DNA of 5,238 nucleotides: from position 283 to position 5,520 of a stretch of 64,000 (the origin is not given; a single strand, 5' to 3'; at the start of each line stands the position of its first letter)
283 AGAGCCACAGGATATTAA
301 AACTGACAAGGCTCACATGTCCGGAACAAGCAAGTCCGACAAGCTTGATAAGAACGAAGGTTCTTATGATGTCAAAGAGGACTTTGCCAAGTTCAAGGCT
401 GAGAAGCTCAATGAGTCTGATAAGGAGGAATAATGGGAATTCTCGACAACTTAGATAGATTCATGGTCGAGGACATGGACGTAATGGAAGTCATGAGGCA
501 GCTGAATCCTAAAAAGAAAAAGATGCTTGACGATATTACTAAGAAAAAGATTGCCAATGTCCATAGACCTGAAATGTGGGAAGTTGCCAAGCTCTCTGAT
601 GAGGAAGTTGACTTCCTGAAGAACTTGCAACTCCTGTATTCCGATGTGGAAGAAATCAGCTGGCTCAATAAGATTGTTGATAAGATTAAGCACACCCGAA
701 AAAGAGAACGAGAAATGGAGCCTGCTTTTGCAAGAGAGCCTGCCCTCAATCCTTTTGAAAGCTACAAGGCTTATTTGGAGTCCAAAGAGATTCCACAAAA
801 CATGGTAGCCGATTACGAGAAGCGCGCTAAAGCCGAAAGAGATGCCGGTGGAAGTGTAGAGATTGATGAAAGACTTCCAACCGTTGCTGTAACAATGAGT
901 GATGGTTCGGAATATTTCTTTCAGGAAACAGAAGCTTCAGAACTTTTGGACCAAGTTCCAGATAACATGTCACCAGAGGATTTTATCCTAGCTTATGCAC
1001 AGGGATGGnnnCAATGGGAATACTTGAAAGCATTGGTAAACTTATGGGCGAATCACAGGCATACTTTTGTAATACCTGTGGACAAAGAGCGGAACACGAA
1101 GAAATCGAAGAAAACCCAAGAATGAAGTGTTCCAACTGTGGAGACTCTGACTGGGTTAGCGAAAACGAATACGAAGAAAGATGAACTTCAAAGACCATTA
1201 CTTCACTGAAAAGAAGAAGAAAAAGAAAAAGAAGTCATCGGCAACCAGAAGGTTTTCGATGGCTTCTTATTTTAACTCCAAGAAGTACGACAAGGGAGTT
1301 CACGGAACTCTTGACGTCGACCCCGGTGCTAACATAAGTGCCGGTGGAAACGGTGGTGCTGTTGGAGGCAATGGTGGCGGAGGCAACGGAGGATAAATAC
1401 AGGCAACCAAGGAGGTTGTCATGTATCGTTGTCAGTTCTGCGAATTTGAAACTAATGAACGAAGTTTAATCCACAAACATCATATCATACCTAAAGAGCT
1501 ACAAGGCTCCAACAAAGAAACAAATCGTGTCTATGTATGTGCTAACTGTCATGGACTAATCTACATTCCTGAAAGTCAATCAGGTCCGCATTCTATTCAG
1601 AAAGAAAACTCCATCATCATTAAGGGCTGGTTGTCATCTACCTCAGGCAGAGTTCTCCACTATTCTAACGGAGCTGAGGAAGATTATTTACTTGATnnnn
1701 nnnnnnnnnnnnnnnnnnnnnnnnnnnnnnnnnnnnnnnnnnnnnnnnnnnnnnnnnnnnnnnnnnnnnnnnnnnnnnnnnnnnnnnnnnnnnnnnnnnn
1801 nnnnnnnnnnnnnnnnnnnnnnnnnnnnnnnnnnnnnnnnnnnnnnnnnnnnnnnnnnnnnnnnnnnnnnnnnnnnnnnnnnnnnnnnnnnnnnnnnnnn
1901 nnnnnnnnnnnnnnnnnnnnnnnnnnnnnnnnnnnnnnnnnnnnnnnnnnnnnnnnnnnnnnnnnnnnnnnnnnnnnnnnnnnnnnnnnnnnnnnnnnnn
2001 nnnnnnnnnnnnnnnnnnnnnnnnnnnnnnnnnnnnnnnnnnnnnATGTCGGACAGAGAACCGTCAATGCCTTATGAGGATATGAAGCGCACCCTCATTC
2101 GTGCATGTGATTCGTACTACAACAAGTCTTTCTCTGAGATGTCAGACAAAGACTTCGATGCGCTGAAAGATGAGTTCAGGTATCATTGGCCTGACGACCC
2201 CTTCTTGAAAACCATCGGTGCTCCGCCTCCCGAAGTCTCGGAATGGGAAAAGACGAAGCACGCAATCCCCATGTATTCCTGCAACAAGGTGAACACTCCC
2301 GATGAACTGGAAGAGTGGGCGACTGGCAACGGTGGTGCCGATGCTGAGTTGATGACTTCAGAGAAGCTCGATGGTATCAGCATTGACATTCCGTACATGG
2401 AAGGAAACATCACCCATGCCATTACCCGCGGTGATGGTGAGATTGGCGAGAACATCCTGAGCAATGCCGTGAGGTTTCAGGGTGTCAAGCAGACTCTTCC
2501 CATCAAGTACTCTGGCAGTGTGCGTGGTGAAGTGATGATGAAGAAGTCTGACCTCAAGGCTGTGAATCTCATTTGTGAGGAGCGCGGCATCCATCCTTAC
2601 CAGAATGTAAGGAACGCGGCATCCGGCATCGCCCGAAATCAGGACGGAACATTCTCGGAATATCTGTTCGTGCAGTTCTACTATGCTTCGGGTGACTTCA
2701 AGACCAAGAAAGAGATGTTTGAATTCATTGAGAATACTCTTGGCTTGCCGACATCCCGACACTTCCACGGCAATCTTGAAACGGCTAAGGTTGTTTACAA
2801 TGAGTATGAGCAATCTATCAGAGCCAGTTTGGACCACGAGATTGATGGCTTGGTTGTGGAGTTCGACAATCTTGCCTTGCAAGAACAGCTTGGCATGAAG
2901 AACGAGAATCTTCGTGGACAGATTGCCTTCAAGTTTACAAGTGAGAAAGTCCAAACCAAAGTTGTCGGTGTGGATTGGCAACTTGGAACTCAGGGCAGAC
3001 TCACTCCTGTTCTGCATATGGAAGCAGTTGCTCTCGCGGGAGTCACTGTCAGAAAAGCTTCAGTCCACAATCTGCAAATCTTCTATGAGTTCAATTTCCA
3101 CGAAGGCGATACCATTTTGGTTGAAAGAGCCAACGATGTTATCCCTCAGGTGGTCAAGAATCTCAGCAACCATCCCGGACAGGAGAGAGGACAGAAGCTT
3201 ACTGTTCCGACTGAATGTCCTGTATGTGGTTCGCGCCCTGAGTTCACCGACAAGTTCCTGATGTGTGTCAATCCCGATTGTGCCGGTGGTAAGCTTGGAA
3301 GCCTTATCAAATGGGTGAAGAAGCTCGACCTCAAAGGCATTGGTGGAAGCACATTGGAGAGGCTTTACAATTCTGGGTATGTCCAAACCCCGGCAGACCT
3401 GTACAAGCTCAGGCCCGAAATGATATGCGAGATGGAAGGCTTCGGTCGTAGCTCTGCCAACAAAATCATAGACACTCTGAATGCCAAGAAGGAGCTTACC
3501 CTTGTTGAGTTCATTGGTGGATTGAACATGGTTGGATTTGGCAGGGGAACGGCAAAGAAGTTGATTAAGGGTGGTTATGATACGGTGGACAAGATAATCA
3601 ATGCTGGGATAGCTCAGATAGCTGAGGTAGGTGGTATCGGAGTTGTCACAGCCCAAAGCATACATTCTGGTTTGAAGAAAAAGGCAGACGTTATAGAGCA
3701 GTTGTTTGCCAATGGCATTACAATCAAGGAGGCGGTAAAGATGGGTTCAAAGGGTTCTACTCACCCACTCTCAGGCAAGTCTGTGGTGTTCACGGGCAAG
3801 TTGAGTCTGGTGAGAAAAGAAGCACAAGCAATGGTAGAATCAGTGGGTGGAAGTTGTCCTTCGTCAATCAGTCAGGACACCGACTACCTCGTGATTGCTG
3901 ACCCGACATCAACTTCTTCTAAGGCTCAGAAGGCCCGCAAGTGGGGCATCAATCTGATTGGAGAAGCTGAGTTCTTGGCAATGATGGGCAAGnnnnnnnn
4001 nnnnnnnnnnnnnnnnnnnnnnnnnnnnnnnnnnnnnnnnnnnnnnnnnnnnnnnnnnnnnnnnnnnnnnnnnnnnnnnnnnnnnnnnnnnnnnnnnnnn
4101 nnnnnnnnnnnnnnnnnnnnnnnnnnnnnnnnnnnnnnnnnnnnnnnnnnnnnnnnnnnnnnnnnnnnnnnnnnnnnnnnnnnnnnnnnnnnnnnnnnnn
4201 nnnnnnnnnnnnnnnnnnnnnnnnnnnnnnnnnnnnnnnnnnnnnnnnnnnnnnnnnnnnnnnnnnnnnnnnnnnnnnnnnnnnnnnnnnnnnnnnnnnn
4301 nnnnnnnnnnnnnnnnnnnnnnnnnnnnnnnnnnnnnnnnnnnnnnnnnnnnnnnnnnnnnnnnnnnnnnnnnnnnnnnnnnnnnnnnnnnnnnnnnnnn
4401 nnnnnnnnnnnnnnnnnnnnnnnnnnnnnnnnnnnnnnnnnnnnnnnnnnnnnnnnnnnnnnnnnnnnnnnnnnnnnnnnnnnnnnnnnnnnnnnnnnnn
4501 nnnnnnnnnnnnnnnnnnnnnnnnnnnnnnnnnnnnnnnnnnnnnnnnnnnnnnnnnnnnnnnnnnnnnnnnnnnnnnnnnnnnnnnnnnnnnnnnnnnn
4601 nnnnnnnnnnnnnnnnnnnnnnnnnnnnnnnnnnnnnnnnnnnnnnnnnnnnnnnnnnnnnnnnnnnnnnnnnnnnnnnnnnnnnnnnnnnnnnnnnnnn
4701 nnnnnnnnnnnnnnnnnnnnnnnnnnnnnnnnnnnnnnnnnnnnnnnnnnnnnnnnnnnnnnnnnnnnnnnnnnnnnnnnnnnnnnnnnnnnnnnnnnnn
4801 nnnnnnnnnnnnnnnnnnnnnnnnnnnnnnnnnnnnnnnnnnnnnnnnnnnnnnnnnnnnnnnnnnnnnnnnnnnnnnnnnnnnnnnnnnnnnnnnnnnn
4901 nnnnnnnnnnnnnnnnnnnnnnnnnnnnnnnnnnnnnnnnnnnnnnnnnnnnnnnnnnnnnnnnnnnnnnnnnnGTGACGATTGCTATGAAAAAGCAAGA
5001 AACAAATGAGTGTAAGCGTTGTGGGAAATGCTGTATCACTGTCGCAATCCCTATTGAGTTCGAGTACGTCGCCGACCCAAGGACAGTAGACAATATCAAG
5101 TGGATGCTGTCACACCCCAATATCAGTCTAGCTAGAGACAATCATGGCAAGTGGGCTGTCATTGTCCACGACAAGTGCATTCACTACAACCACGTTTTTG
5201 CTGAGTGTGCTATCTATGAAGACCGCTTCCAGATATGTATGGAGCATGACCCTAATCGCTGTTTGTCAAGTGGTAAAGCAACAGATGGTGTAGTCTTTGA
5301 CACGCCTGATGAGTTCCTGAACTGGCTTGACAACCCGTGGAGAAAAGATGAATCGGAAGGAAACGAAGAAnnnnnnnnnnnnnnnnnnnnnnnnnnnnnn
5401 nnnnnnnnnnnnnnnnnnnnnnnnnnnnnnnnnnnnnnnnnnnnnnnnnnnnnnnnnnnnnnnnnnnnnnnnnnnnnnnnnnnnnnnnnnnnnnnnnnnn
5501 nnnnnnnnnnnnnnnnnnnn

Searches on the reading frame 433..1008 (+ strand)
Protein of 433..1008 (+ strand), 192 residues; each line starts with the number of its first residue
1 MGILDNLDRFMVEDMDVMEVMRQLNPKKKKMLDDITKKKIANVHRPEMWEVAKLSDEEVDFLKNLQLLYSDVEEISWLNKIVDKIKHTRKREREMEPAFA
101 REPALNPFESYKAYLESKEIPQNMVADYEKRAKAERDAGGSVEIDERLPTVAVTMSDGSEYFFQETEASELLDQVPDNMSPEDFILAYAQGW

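Call 24: search_protein_families(library=pfam, proteins=[window:433-1008:+], max_evalue=0.001)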
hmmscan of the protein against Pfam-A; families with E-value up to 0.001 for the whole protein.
window:433-1008:+ (192 aa): 0 families

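Call 47: find_encoding_contigs(protein=window:433-1008:+, flank=10000, max_places=1)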
Protein window:433-1008:+ (192 aa): 4 contigs read that carry it; 1 place shown.
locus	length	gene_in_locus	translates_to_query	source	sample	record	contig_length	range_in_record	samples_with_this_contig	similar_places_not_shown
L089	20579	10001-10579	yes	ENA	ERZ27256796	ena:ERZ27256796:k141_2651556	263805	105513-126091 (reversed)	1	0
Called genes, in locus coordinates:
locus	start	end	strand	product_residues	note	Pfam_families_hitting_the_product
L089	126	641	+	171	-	-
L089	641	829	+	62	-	-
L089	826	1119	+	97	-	-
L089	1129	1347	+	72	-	-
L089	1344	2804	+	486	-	-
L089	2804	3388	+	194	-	-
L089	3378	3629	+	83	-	-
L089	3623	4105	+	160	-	-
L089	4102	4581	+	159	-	PF06414:Zeta_toxin (weak), PF08433:KTI12 (weak), PF13671:AAA_33, PF13207:AAA_17 (faint)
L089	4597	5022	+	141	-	-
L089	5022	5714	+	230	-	PF18760:ART-PolyVal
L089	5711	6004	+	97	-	-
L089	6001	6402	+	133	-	PF01743:PolyA_pol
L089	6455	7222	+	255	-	PF01541:GIY-YIG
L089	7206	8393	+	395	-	PF01743:PolyA_pol, PF12627:PolyA_pol_RNAbd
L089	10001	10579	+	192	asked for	-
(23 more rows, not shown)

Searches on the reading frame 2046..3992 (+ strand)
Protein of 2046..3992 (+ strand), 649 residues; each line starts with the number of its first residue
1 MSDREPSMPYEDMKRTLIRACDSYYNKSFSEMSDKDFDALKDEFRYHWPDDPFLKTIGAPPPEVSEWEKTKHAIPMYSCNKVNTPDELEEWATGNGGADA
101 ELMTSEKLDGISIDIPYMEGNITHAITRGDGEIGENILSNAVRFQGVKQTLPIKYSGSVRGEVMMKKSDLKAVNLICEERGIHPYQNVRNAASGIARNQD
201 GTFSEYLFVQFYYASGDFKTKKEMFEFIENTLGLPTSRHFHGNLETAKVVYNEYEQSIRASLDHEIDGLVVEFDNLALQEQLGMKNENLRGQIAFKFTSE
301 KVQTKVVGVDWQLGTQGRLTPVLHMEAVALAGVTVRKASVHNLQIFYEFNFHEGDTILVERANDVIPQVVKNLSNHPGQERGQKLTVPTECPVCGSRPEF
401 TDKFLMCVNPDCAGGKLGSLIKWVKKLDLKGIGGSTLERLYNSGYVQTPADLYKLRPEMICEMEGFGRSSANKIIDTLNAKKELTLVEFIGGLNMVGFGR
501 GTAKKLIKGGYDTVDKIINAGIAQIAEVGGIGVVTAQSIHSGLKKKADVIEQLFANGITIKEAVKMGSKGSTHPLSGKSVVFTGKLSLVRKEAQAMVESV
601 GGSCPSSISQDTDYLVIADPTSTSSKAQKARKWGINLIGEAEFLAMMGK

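Call 11: search_protein_families(library=phrogs, proteins=[window:2046-3992:+], max_evalue=0.00001)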
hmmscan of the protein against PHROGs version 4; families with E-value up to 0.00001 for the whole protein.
window:2046-3992:+ (649 aa): 5 families
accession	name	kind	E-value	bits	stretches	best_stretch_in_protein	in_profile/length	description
phrog_3869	-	DNA, RNA and nucleotide metabolism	1.5e-154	517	1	9-648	8-654/656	NAD-dependent DNA ligase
phrog_3359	-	DNA, RNA and nucleotide metabolism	6.3e-39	135.1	1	15-373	5-323/325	NAD-dependent DNA ligase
phrog_3498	-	DNA, RNA and nucleotide metabolism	6.5e-35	122.1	1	384-645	2-251/256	NAD-dependent DNA ligase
phrog_2561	-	DNA, RNA and nucleotide metabolism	3.9e-12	47.7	1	561-647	75-160/167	DNA ligase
phrog_3989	-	unknown function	7.6e-07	29.7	1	536-619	166-252/296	-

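Call 69: search_dna_similar(query=window:2046-3992:+, collection=phages, mode=protein, max_rows=12)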
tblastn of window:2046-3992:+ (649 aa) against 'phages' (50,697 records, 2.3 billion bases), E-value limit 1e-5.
Records with a match: 1230; places in all: 1231; records where one place covers at least 80% of the query: 855.
Best place of each record, by identity: <60% 1230.
By first word of the organism name: Vibrio 354; Salmonella 267; Escherichia 135; Klebsiella 88; Erwinia 58; Bacteriophage 44; Pseudomonas 39; Aeromonas 29; Ralstonia 16; Rhizobium 15; and 48 more.
By host as written in the record: - 394; Erwinia amylovora 49; Escherichia coli 45; Salmonella enterica subsp. enterica serovar Enteritidis PT1 39; Klebsiella pneumoniae 28; Salmonella sp. 25; Salmonella enterica 22; Salmonella enterica subsp. enterica serovar Enteritidis 21; and 272 more.
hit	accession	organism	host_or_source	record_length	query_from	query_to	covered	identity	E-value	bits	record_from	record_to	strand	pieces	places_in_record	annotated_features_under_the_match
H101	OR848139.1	Listeria phage LM 4-14-1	Listeria monocytogenes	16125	10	647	98%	30.9%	2e-73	263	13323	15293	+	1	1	record has no annotation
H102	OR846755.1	Listeria phage LM 4-11-1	Listeria monocytogenes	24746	10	647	98%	30.9%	2e-73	263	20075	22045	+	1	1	record has no annotation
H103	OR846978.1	Listeria phage LM 4-11-1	Listeria monocytogenes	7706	10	647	98%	30.8%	2e-73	263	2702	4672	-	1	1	record has no annotation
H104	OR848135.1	Listeria phage LM 4-14-1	Listeria monocytogenes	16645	10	647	98%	30.8%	2e-73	263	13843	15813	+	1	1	record has no annotation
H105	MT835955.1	Bacteriophage sp.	human fecal samples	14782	11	649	98%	30.7%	1e-75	270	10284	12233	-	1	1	record has no annotation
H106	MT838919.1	Bacteriophage sp.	human fecal samples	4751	11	647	98%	30.6%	5e-74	265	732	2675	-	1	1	record has no annotation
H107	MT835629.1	Bacteriophage sp.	human fecal samples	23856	15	647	98%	30.8%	6e-76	271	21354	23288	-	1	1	record has no annotation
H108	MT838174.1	Bacteriophage sp.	human fecal samples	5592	17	649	98%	30.7%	6e-79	279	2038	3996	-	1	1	record has no annotation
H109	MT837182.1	Bacteriophage sp.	human fecal samples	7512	17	647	97%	30.8%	2e-72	260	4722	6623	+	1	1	record has no annotation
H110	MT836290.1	Bacteriophage sp.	human fecal samples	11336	15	647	98%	30.6%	1e-74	267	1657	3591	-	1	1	record has no annotation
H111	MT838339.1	Bacteriophage sp.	human fecal samples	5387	11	647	98%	30.3%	2e-77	274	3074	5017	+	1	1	record has no annotation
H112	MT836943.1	Bacteriophage sp.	human fecal samples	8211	24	647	96%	30.8%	6e-75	268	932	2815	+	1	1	record has no annotation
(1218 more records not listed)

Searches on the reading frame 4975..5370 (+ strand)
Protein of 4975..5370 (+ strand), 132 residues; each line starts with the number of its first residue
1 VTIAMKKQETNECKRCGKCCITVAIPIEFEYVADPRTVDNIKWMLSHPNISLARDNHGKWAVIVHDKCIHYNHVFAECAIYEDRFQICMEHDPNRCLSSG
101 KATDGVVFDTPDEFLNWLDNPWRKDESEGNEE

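Call 24: search_protein_families(library=pfam, proteins=[window:4975-5370:+], max_evalue=0.001)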
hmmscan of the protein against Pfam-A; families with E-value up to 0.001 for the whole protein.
window:4975-5370:+ (132 aa): 1 family
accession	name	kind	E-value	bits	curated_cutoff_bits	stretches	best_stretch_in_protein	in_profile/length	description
PF03692.20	CxxCxxCC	-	4.1e-07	31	23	1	12-92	1-70/85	Putative zinc- or iron-chelating domain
